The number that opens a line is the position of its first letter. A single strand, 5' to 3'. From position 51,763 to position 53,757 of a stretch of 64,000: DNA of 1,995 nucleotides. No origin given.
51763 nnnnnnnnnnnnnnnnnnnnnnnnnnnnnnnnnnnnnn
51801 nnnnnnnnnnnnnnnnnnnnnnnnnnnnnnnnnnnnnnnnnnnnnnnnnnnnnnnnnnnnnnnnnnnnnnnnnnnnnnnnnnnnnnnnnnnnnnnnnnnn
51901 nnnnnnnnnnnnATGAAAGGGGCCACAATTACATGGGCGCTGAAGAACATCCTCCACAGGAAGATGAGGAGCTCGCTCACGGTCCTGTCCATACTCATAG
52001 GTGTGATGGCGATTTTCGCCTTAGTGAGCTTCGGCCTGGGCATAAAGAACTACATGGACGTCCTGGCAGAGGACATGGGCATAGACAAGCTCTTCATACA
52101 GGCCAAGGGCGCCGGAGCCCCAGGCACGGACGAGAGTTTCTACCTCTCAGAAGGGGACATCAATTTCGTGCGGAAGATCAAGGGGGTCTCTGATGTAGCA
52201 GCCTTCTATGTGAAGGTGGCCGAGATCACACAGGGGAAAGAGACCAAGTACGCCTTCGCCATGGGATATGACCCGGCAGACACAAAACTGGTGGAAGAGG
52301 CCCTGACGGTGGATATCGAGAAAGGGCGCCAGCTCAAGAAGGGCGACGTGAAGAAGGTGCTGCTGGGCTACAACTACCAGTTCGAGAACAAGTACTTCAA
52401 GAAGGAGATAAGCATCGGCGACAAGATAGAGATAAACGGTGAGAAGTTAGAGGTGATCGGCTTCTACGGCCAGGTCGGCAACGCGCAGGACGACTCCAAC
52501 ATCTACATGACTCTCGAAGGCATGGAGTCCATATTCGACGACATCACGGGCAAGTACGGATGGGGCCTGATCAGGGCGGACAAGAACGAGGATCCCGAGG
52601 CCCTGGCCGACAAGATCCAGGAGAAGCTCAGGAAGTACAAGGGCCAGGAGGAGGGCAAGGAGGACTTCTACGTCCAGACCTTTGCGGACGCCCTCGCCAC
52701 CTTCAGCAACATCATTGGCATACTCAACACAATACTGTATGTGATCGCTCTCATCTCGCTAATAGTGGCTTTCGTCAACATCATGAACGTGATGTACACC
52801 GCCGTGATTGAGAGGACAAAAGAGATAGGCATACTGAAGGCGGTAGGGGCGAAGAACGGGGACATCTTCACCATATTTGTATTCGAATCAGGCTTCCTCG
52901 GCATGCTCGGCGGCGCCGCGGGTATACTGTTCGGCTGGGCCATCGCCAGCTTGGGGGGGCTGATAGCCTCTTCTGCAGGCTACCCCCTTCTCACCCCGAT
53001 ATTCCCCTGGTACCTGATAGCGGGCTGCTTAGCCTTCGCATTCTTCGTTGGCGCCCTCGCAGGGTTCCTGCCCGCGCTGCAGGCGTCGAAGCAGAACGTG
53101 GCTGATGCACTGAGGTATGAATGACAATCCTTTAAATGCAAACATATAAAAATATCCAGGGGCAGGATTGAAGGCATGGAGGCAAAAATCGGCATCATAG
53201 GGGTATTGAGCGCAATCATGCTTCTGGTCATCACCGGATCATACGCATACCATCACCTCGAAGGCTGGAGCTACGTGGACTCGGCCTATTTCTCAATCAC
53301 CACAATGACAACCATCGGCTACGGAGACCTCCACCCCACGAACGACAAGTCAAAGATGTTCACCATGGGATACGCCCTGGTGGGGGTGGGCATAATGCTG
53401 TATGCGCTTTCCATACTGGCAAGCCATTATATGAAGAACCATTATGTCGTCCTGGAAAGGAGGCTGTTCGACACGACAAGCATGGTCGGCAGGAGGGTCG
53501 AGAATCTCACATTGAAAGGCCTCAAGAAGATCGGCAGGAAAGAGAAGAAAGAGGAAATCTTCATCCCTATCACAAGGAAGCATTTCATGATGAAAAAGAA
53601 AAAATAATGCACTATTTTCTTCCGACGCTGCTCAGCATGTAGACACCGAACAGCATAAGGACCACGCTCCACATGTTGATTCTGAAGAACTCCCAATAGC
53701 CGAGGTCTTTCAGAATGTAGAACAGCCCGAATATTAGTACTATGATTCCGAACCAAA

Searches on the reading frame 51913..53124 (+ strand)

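Call 32: search_protein_families(library=pfam, max_evalue=0.001, proteins=[window:51913-53124:+])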
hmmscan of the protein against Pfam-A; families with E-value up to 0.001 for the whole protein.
window:51913-53124:+ (403 aa): 2 families
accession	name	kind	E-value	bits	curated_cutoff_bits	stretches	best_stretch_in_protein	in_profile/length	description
PF02687.27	FtsX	-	3.8e-22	79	25.5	1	277-396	2-120/120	FtsX-like permease C-terminal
PF12704.14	MacB_PCD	-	4.6e-22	79.8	27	1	20-237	1-206/207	MacB-like periplasmic core domain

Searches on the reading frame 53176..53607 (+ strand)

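Call 27: search_protein_families(library=pfam, proteins=[window:53176-53607:+])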
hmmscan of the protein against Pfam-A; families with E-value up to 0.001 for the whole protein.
window:53176-53607:+ (143 aa): 2 families
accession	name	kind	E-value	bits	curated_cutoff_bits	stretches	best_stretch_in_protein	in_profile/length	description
PF07885.22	Ion_trans_2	-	4.1e-21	75.1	22.5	1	14-83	2-75/79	Ion channel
PF00520.37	Ion_trans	-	5e-06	26.3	25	1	32-81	173-229/241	Ion transport protein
